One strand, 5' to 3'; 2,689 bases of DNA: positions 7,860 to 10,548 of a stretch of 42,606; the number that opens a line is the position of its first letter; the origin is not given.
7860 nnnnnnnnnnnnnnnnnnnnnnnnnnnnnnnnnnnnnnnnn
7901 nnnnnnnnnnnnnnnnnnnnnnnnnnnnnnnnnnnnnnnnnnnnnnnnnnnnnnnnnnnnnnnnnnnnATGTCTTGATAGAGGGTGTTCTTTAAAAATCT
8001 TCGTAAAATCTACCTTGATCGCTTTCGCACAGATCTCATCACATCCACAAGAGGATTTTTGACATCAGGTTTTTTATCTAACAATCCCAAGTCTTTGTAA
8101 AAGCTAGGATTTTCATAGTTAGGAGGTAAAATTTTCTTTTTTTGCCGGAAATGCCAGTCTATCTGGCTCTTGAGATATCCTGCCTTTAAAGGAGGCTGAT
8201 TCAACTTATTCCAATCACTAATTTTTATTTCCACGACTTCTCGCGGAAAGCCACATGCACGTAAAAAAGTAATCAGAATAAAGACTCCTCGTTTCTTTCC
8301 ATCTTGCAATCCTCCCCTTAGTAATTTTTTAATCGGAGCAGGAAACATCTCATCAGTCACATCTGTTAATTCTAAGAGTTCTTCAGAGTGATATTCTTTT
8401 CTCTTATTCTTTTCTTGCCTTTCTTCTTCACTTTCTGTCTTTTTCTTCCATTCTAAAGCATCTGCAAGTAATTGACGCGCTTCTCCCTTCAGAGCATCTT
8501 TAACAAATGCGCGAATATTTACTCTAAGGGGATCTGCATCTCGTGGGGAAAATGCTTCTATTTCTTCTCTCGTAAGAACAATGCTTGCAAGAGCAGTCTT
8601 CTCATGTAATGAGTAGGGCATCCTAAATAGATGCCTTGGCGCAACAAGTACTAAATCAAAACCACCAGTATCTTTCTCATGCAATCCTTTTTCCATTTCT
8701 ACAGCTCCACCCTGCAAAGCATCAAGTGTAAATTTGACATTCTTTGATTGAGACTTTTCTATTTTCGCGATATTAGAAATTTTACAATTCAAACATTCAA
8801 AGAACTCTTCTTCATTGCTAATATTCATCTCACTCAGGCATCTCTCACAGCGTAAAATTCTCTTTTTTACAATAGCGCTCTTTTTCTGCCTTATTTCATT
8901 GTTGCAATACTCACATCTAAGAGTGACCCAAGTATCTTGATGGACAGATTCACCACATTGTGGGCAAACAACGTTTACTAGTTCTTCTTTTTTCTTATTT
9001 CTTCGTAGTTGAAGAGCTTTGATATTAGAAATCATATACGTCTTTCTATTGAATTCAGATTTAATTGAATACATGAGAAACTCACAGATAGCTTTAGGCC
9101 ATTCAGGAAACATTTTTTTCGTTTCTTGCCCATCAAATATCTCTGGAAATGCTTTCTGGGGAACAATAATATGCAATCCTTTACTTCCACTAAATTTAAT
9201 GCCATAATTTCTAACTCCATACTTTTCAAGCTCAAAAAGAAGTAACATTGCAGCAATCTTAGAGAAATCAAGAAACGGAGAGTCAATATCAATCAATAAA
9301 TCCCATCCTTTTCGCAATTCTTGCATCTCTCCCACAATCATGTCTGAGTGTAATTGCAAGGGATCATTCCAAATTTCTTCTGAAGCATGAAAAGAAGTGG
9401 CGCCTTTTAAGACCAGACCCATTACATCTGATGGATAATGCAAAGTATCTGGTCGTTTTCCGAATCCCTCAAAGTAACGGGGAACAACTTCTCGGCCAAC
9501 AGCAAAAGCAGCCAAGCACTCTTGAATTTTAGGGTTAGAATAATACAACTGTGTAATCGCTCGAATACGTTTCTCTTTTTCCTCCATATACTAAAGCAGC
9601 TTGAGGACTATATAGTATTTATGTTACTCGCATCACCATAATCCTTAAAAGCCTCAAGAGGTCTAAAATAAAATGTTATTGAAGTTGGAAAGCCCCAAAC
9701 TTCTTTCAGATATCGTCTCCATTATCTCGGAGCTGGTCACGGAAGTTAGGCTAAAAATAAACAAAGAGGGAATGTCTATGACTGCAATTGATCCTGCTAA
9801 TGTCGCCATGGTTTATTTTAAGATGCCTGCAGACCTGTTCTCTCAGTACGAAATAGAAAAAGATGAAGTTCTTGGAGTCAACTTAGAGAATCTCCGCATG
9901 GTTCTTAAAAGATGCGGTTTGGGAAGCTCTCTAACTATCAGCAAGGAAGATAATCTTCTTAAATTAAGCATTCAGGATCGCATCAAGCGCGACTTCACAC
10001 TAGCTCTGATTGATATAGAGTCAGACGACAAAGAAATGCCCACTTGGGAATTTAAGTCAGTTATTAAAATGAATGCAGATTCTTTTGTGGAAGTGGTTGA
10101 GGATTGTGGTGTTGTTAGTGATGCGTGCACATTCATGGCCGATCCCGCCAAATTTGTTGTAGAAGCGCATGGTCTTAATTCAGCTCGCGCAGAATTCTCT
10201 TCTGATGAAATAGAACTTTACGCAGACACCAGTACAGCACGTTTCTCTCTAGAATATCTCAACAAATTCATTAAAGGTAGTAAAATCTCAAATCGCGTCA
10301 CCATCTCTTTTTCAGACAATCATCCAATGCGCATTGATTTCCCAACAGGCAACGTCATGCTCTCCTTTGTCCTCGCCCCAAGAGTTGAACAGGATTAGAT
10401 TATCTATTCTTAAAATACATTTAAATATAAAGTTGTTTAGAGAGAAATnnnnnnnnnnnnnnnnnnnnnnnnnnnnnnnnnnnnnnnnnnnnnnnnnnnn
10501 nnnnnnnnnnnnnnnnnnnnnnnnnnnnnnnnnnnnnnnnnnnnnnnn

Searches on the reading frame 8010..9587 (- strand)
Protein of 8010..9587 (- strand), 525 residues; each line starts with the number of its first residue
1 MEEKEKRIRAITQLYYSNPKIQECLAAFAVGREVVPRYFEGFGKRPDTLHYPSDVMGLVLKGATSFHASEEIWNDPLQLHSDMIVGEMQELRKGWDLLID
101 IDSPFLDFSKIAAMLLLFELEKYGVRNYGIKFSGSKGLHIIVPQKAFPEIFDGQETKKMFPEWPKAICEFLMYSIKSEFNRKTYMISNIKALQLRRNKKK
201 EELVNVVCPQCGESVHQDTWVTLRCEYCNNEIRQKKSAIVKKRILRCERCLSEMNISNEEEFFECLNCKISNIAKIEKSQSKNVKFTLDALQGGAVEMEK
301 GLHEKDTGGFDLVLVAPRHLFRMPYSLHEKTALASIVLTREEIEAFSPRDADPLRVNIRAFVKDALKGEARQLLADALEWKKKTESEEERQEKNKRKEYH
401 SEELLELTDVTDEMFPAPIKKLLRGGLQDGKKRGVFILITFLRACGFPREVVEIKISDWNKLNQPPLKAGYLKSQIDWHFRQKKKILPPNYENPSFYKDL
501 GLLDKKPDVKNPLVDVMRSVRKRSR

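Call 76: search_protein_families(library=pfam, proteins=[window:8010-9587:-], max_evalue=0.001)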
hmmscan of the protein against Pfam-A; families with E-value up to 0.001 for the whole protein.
window:8010-9587:- (525 aa): 1 family
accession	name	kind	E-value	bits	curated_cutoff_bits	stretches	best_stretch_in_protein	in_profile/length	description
PF01896.25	DNA_primase_S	-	4.6e-06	27.5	26.8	0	105-231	20-152/163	DNA primase small subunit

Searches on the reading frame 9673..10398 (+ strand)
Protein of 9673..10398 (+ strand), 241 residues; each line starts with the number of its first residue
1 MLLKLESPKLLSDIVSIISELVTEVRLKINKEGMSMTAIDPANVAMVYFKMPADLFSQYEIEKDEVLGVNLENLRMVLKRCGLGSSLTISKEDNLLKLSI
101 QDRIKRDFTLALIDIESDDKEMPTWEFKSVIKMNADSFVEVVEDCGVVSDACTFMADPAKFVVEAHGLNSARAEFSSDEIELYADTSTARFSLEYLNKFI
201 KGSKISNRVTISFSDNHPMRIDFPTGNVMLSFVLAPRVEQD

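Call 76: search_protein_families(library=pfam, proteins=[window:9673-10398:+], max_evalue=0.001)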
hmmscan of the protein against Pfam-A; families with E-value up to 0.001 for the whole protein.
window:9673-10398:+ (241 aa): 3 families
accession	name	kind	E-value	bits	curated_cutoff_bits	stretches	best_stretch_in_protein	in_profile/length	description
PF00705.23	PCNA_N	-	7.2e-16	58.5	20.3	1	3-118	4-124/127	Proliferating cell nuclear antigen, N-terminal domain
PF02747.20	PCNA_C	-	1.1e-12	48.7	23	1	122-236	2-126/128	Proliferating cell nuclear antigen, C-terminal domain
PF04005.17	Hus1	-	0.00025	20.7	27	1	4-89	6-97/288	Hus1-like protein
